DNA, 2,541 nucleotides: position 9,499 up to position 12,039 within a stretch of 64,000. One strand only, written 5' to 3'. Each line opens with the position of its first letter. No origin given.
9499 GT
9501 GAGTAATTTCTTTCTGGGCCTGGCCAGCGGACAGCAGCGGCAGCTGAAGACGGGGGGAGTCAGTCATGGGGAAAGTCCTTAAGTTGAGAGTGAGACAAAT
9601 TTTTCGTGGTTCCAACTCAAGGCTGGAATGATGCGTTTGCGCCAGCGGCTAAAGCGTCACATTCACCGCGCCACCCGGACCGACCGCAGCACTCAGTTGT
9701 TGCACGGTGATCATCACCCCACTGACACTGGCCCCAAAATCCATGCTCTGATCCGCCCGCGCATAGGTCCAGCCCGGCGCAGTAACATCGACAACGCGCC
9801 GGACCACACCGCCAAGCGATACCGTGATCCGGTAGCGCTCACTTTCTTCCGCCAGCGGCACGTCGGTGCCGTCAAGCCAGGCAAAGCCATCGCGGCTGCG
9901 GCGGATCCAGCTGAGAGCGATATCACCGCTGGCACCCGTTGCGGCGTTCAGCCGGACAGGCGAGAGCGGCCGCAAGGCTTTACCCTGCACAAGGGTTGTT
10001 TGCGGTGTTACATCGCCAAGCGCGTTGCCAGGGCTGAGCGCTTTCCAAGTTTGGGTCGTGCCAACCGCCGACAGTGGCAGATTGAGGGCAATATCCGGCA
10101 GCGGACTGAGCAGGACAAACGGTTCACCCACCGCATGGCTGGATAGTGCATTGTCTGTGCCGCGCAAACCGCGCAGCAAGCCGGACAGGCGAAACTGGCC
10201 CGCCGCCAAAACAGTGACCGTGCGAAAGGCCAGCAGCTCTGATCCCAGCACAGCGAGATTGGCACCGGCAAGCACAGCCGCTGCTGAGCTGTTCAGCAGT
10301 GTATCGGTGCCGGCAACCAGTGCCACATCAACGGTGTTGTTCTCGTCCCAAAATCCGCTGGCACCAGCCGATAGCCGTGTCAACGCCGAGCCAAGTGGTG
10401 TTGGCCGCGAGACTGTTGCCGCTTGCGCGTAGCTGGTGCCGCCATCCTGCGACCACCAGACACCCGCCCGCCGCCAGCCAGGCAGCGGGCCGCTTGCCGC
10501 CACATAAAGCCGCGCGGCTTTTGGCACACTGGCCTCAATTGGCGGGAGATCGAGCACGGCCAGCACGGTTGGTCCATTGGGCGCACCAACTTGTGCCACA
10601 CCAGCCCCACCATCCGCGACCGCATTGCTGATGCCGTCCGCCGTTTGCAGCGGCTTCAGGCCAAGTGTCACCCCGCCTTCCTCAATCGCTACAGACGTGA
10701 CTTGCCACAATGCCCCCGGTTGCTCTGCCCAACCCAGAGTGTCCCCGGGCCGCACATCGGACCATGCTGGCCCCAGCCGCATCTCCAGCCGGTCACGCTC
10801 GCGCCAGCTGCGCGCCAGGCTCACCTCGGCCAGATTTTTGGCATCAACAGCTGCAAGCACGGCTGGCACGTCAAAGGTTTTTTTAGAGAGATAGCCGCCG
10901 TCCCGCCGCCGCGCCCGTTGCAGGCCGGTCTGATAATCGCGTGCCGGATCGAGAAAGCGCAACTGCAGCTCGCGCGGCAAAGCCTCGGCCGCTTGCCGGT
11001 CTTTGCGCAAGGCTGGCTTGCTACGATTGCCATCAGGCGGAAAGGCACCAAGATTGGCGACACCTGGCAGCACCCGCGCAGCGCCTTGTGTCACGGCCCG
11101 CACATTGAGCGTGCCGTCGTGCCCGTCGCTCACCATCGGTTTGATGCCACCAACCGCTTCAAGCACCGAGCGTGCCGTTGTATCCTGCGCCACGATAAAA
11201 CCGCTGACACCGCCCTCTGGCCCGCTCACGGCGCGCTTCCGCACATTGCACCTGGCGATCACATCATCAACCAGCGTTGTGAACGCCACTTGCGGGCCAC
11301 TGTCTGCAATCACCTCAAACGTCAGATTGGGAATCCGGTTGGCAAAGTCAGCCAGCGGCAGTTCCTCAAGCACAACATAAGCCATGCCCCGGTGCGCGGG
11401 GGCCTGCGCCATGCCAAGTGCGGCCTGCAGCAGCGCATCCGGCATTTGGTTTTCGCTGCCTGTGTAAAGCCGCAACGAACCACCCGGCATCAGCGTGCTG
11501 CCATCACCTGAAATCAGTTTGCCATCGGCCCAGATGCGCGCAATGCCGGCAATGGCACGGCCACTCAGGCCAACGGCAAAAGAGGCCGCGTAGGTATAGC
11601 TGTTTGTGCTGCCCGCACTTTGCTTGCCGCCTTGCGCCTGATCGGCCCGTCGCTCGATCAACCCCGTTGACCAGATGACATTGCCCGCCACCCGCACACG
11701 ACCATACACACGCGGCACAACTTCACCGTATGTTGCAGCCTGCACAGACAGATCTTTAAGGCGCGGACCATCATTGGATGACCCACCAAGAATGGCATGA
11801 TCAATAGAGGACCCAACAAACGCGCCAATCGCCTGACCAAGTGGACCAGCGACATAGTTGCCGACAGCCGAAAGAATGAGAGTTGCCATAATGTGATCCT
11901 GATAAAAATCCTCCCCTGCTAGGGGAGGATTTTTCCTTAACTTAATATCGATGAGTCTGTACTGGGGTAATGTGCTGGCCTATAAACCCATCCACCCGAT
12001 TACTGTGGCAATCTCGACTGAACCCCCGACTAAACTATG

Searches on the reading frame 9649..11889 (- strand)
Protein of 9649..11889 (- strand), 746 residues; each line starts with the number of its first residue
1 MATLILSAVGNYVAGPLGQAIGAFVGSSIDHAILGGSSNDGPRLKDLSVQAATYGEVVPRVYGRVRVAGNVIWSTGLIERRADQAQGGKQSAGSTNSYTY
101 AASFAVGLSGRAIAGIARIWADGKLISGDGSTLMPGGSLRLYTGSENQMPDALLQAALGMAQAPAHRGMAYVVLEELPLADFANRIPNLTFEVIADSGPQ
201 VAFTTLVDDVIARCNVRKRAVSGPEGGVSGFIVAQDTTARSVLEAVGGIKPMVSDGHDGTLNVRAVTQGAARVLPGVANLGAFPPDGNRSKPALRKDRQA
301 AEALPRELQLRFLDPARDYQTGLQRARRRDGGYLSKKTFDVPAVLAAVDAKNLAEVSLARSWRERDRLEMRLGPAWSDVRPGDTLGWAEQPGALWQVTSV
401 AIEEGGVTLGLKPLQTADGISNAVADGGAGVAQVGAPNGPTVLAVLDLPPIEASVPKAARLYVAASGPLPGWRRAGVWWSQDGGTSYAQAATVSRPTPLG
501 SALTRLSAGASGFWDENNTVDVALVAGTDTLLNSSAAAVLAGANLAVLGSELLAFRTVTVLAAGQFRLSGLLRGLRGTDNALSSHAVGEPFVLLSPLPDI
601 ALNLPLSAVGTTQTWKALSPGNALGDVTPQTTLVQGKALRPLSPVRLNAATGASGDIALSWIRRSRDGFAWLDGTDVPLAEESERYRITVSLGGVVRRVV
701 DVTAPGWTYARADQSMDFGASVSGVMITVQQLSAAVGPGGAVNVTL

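Call 10: search_protein_families(library=pfam, proteins=[window:9649-11889:-], max_evalue=0.01)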
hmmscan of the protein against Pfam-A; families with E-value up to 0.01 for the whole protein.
window:9649-11889:- (746 aa): 2 families
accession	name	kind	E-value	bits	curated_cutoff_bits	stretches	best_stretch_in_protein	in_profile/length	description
PF23666.2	Rcc01698_C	-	4.9e-23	81.7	27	1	499-592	3-98/98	Rcc01698-like, C-terminal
PF13550.12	Phage-tail_3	-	5.2e-21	75.7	23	1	236-399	3-161/164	Putative phage tail protein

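Call 26: search_solved_structures(query=window:9649-11889:-, max_evalue=1, show_alignments=1)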
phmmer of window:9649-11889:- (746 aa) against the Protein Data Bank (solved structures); distinct sequences matched with E-value up to 1: 2.
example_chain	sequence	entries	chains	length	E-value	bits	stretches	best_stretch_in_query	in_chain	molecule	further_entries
6tba_8A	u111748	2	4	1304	2.1e-56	195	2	15-196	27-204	Uncharacterized protein | Putative gene transfer agent protein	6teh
8gtc_M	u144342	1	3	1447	9.8e-48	166.3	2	10-200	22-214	Megatron protein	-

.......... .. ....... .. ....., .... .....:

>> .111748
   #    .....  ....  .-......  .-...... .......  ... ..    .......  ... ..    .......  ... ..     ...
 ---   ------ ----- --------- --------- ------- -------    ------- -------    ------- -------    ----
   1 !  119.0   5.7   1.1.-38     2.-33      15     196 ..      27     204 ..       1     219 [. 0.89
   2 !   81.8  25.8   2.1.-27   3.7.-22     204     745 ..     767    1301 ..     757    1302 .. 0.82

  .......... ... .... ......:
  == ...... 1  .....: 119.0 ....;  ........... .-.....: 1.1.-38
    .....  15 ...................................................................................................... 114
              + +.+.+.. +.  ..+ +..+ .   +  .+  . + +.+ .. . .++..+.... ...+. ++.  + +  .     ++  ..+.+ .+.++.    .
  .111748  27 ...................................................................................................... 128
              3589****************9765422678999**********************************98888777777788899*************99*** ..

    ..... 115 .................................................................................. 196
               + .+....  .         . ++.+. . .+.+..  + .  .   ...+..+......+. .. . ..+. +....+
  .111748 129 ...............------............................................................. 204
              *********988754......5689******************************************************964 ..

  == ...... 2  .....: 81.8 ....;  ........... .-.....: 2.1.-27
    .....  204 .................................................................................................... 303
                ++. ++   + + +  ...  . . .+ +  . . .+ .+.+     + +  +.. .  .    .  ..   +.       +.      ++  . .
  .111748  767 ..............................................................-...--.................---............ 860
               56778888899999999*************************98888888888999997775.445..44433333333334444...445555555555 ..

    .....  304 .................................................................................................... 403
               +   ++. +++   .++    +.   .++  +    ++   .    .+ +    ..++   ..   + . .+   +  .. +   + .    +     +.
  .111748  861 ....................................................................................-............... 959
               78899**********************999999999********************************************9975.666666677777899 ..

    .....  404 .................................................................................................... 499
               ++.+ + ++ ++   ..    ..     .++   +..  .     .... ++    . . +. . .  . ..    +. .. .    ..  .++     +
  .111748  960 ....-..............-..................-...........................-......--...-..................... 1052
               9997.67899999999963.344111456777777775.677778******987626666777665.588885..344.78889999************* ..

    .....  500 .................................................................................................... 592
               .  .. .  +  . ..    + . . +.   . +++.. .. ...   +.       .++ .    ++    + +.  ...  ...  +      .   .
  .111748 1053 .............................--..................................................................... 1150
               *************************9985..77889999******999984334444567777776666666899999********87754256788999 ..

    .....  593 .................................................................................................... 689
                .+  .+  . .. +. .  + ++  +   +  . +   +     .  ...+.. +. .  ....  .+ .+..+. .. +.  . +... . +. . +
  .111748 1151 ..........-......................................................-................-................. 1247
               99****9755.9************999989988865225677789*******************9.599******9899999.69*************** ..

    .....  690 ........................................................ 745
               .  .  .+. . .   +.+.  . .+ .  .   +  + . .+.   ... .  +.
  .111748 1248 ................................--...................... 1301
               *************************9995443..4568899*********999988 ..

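Call 29: find_homologous_proteins(query=window:9649-11889:-, max_evalue=0.00001)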
Query window:9649-11889:- (746 aa): 1583 proteins with E <= 0.00001 among 8000 candidates; the best 120 are listed.
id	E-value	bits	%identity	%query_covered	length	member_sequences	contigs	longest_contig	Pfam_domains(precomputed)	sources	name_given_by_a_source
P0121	0.0e+0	1616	100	100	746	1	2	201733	PF13550.14,PF23666.3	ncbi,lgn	-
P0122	0.0e+0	1321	80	99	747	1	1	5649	PF13550.14,PF23666.3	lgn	-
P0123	4.7e-285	966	61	100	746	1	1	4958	PF13550.14,PF23666.3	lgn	-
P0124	1.4e-230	786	58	84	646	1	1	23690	PF13550.14,PF23666.3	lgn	-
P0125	4.9e-226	771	51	100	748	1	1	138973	PF13550.14,PF23666.3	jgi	jgi:Putative phage tail protein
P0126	4.4e-222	758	50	100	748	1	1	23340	PF13550.14,PF23666.3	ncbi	-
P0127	9.4e-222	757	49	100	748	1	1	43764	PF13550.14,PF23666.3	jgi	jgi:hypothetical protein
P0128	9.2e-220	750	50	100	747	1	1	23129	PF13550.14,PF23666.3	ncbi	-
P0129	5.0e-217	741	50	100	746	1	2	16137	PF13550.14,PF23666.3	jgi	jgi:hypothetical protein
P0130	1.9e-216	739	49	100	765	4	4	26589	PF13550.14,PF23666.3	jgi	jgi:hypothetical protein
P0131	3.0e-216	738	49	100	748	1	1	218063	PF13550.14,PF23666.3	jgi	jgi:hypothetical protein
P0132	5.4e-216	737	48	100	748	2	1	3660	PF13550.14,PF23666.3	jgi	jgi:hypothetical protein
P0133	6.6e-216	737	49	99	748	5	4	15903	PF13550.14,PF23666.3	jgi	jgi:Putative phage tail protein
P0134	1.8e-214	732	49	99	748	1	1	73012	PF13550.14,PF23666.3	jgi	jgi:hypothetical protein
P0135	1.1e-211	723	48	100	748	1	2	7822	PF13550.14,PF23666.3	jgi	jgi:Putative phage tail protein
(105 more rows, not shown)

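Call 31: search_dna_similar(query=window:9649-11889:-, collection=phages, mode=protein, max_rows=25)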
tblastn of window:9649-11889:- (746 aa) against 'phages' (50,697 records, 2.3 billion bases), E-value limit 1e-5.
Records with a match: 115; places in all: 190; records where one place covers at least 80% of the query: 14.
Best place of each record, by identity: <60% 115.
By first word of the organism name: Caulobacter 39; Rhodobacter 24; Brevundimonas 8; Roseobacter 7; Alteromonas 5; Dinoroseobacter 4; Bacteriophage 4; Tetraselmis 3; Caudoviricetes 3; Ruegeria 2; and 12 more.
By host as written in the record: Rhodobacter capsulatus YW1 23; Caulobacter vibrioides CB15 22; - 9; Caulobacter crescentus 6; Brevundimonas pondensis LVF1 6; Caulobacter crescentus NA1000 6; Caulobacter vibrioides 6; Roseobacter denitrificans OCh114 4; and 22 more.
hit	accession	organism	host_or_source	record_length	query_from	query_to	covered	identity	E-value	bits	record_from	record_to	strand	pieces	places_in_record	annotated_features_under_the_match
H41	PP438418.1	Microcystis phage Mwe-JY26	Microcystis wesenbergii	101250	7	739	95%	32.2%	2e-28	257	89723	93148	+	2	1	hypothetical protein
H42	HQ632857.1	Tetraselmis viridis virus S20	Tetraselmis viridis Rouch (Chlorophyta)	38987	17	746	98%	30.0%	5e-50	196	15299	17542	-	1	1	hypothetical protein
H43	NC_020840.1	Tetraselmis viridis virus S20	Tetraselmis viridis Rouch (Chlorophyta)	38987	17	746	98%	30.0%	5e-50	196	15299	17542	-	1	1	tail protein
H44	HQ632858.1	Tetraselmis viridis virus SI1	Tetraselmis viridis Rouch (Chlorophyta)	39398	17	746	98%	30.0%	5e-50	196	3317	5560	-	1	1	hypothetical protein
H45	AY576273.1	Alphaproteobacteria phage PhiJL001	-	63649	17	746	98%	28.4%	2e-30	249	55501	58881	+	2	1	gp86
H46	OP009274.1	Rhodobacter phage RcKickapoo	Rhodobacter capsulatus YW1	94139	1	742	90%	30.4%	2e-17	243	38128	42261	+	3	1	hypothetical protein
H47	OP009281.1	Rhodobacter phage RcMenchie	Rhodobacter capsulatus YW1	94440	1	742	90%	30.4%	2e-17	243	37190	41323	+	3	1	hypothetical protein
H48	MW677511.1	Rhodobacter phage RcDurkin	Rhodobacter capsulatus YW1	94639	1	742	90%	30.4%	2e-17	243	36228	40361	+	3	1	49: hypothetical protein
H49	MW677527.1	Rhodobacter phage RcTiptonus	Rhodobacter capsulatus YW1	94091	1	742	90%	30.4%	5e-17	243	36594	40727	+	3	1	49: hypothetical protein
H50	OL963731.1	Citromicrobium phage vB_CbaS-RXM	Citromicrobium bathyomarinum JL1366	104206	1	685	92%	29.4%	6e-32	210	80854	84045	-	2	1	putative tail protein | NlpC/P6 family protein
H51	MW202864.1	Caudoviricetes sp.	Manatee Spring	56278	1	690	92%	28.7%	4e-21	164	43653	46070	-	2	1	putative phage tail protein | putative phage cell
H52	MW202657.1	Caudoviricetes sp.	Manatee Spring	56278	1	690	92%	28.7%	4e-21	164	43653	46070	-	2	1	putative phage tail protein | putative phage cell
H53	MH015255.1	Ruegeria phage vB_RpoS-V10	Ruegeria pomeroyi DSS-3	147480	4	705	88%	29.1%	5e-17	174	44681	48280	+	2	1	hypothetical protein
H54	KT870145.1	Roseobacter phage DSS3P8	Ruegeria pomeroyi DSS-3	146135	4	688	86%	29.4%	6e-17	174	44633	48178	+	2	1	gene transfer agent host specificity protein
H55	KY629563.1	Sphingobium phage Lacusarx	Sphingobium sp. IP1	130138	3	594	76%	31.3%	6e-25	177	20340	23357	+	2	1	hypothetical protein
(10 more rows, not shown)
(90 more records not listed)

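Call 32: get_annotated_region(hit=H45, flank=6000)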
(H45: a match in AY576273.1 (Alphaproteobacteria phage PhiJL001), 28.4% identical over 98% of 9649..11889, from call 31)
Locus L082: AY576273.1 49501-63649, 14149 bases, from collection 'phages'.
description: Alphaproteobacteria phage PhiJL001, complete genome.
organism: Alphaproteobacteria phage PhiJL001 (NCBI taxid 2681607)
taxonomy: Viruses; Duplodnaviria; Heunggongvirae; Uroviricota; Caudoviricetes; Mesyanzhinovviridae; Keylargovirus; Keylargovirus JL001
host: -; source: -; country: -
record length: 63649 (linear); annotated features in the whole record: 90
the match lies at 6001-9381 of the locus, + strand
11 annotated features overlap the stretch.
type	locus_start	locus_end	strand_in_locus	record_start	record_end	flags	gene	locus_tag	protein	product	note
CDS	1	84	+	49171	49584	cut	-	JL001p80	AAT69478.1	gp80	-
CDS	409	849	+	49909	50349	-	-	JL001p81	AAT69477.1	gp81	-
CDS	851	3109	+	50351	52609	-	-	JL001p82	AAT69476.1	tail length tape measure protein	gp82; similar to Bacteriophage phiE125 tail length tape measure protein to encoded by GenBank Accession Number AF447491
CDS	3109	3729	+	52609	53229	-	-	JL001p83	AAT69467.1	gp83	-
CDS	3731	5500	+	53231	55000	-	-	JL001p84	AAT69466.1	gp84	-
CDS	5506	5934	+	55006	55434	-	-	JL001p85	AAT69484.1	cell wall-associated hydrolase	pg85; similar to putative cell wall-associated hydrolases conserved domain (COG0791)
CDS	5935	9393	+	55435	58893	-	-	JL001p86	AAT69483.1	gp86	-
CDS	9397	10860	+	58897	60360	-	-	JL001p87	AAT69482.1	gp87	-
CDS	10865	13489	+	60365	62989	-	-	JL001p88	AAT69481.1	gp88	-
CDS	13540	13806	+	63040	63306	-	-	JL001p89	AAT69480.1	gp89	-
CDS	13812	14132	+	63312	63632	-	-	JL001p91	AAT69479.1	endolysin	gp90; similar to Bacteriophage P27 putative endolysin encoded by GenBank Accession Number AJ298298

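Call 33: get_annotated_region(hit=H43, flank=7000)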
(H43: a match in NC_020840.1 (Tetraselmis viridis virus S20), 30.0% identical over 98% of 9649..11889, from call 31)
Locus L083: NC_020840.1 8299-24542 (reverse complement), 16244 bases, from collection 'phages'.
description: Tetraselmis viridis virus S20 genomic sequence.
organism: Tetraselmis viridis virus S20 (NCBI taxid 754070)
taxonomy: Viruses; Duplodnaviria; Heunggongvirae; Uroviricota; Caudoviricetes
host: Tetraselmis viridis Rouch (Chlorophyta); source: Crimea, Black Sea near Sevastopol, Sevastopol Bay; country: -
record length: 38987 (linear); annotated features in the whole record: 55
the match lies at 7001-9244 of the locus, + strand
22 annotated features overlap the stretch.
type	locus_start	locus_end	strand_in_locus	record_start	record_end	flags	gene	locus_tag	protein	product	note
CDS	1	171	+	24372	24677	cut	-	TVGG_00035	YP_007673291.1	hypothetical protein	-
CDS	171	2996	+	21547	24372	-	-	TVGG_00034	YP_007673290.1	tail length tape measure protein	-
CDS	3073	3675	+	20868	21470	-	-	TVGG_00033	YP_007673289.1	glycoside hydrolase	-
CDS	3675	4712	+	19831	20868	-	-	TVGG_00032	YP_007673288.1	hypothetical protein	-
CDS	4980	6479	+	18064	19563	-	-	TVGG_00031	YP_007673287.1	tail assembly protein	-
CDS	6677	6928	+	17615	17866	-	-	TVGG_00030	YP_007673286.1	hypothetical protein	-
CDS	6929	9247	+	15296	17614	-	-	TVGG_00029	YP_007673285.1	tail protein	-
CDS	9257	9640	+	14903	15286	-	-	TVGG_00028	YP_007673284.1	hypothetical protein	-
CDS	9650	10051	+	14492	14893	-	-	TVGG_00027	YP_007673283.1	hypothetical protein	-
CDS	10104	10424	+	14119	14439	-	-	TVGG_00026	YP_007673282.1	hypothetical protein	-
CDS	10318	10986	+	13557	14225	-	-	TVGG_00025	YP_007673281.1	endolysin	-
CDS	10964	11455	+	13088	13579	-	-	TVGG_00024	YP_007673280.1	hypothetical protein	-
CDS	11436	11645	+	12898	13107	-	-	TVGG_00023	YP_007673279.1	hypothetical protein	-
CDS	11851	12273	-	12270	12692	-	-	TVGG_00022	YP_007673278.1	hypothetical protein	-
CDS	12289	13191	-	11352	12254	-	-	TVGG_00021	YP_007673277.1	Gp37Gp68 family protein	-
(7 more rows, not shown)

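Call 36: search_protein_families(library=pfam, proteins=[L082:3109-3729:+, L082:3731-5500:+, L082:5935-9393:+, L083:3073-3675:+, L083:3675-4712:+, L083:4980-6479:+, L083:6929-9247:+], max_evalue=0.01)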
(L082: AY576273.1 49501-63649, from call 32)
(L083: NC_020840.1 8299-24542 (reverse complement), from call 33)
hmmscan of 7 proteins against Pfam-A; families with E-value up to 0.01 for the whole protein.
L082:3109-3729:+ (206 aa): 1 family
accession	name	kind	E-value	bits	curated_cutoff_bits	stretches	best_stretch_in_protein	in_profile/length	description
PF09343.15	DUF2460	-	4.8e-62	209.5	30.4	1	4-205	1-205/205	Conserved hypothetical protein 2217 (DUF2460)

L082:3731-5500:+ (589 aa): 4 families
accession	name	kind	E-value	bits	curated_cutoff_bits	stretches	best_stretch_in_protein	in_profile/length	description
PF09931.15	Phage_phiJL001_Gp84_N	-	3.1e-53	180.6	26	1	7-165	3-159/160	Baseplate hub protein, N-terminal attachment domain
PF09356.15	Phage_BR0599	-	1.5e-25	89.7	22.9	1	500-580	1-80/80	Phage conserved hypothetical protein BR0599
PF13385.13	Laminin_G_3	-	7e-23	81.9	27.6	1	260-396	13-140/151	Concanavalin A-like lectin/glucanases superfamily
PF07953.20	Toxin_R_bind_N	-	3.8e-05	23.9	23.8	1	248-355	38-148/191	Clostridium neurotoxin, N-terminal receptor binding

L082:5935-9393:+ (1152 aa): 2 families
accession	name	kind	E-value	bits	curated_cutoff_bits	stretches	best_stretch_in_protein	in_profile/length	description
PF13550.12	Phage-tail_3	-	1.8e-36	125.9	23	1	622-787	1-159/164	Putative phage tail protein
PF23666.2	Rcc01698_C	-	3.4e-20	72.6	27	1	894-989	3-95/98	Rcc01698-like, C-terminal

L083:3073-3675:+ (200 aa): 1 family
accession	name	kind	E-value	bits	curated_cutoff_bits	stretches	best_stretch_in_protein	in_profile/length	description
PF09343.15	DUF2460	-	2.7e-40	138.5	30.4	1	5-196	27-203/205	Conserved hypothetical protein 2217 (DUF2460)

L083:3675-4712:+ (345 aa): 0 families

L083:4980-6479:+ (499 aa): 3 families
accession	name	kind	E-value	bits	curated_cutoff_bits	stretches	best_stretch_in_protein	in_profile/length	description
PF09931.15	Phage_phiJL001_Gp84_N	-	1.1e-37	130.1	26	1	225-376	12-160/160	Baseplate hub protein, N-terminal attachment domain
PF09356.15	Phage_BR0599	-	1.2e-20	74.1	22.9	1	408-489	3-80/80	Phage conserved hypothetical protein BR0599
PF13385.13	Laminin_G_3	-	0.00015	22.4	27.6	1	2-122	26-141/151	Concanavalin A-like lectin/glucanases superfamily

L083:6929-9247:+ (772 aa): 4 families
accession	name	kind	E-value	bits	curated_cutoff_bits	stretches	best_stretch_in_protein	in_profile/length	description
PF23666.2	Rcc01698_C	-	7.3e-26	90.8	27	1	520-618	4-98/98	Rcc01698-like, C-terminal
PF13550.12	Phage-tail_3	-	9.7e-25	87.8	23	1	256-401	2-143/164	Putative phage tail protein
PF20721.2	C19orf12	-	0.0035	17.6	30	1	9-44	51-86/163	C19orf12-like protein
PF13441.11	Gly-zipper_YMGG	-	0.0098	16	28.9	0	7-39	11-44/45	YMGG-like Gly-zipper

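Call 38: get_annotated_region(hit=H54, flank=5000)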
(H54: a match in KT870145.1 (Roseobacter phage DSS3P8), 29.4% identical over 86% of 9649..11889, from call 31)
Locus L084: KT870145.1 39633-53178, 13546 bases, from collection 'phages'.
description: Roseobacter phage DSS3P8, complete genome.
organism: Roseobacter phage DSS3P8 (NCBI taxid 1735562)
taxonomy: Viruses; Duplodnaviria; Heunggongvirae; Uroviricota; Caudoviricetes
host: Ruegeria pomeroyi DSS-3; source: -; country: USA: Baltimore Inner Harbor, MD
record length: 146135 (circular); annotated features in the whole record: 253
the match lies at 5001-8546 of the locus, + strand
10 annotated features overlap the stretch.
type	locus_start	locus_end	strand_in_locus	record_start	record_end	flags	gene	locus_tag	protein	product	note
CDS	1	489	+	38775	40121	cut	-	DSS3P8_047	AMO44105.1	gene transfer agent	gp047; Gene Transfer Agent (GTA) ORFG12., DUF2460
CDS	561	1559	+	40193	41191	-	-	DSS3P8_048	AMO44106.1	hypothetical protein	gp048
CDS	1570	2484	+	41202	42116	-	-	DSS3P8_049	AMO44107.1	gene transfer agent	gp049; Gene Transfer Agent (GTA) ORFG12, DUF2460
CDS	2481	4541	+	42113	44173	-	-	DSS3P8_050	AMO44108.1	gene transfer agent FAD/FMN-containing dehydrogenase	gp050; Gene Transfer Agent FAD/FMN-containing dehydrogenase, ORFG13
CDS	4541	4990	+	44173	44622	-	-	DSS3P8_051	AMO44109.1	NlpC/P60 family cell wall peptidase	gp051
CDS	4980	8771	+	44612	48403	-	-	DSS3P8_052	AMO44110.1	gene transfer agent host specificity protein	gp052; Gene Transfer Agent host specificity protein, ORFG15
CDS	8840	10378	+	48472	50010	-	-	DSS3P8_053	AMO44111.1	hypothetical protein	gp053; hypothetical protein DUF2793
CDS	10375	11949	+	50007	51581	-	-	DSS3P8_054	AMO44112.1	hypothetical protein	gp054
CDS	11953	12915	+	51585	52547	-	-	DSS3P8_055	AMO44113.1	hypothetical protein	gp055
CDS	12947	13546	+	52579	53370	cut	-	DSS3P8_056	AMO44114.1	N-acetylmuramoyl-L-alanine amidase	gp056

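Call 39: get_annotated_region(hit=H46, flank=5000)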
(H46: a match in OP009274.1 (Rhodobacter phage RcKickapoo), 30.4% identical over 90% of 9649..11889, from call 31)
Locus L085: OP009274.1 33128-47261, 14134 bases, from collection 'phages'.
description: Rhodobacter phage RcKickapoo, complete genome.
organism: Rhodobacter phage RcKickapoo (NCBI taxid 2970516)
taxonomy: Viruses; Duplodnaviria; Heunggongvirae; Uroviricota; Caudoviricetes
host: Rhodobacter capsulatus YW1; source: water; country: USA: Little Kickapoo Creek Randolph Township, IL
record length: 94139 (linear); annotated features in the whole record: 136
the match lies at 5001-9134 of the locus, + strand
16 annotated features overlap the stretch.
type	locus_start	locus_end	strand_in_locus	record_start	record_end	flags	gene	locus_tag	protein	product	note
CDS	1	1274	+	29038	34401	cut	-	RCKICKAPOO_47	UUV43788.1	tape measure protein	-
CDS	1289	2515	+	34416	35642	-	-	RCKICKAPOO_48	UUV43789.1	glycoside hydrolase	-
CDS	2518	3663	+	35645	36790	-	-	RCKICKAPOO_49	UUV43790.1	hypothetical protein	-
CDS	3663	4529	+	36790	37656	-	-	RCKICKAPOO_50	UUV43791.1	hypothetical protein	-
CDS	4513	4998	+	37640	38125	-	-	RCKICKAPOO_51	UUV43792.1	dipeptide cell wall hydrolase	-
CDS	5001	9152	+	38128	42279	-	-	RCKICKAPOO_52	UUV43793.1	hypothetical protein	-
CDS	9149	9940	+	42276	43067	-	-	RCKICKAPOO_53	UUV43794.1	hypothetical protein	-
CDS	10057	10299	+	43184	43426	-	-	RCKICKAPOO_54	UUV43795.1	holin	-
CDS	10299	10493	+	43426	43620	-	-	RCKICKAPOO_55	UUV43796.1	hypothetical protein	-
CDS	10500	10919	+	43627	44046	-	-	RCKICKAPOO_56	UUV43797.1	membrane protein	-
CDS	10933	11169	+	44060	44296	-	-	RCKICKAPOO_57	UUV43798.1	membrane protein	-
CDS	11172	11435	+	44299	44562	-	-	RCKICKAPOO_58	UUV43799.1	hypothetical protein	-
CDS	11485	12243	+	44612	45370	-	-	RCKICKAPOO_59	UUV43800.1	hypothetical protein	-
CDS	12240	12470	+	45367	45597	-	-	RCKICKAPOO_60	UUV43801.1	hypothetical protein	-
CDS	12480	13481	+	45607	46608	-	-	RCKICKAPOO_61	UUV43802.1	glycoside hydrolase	-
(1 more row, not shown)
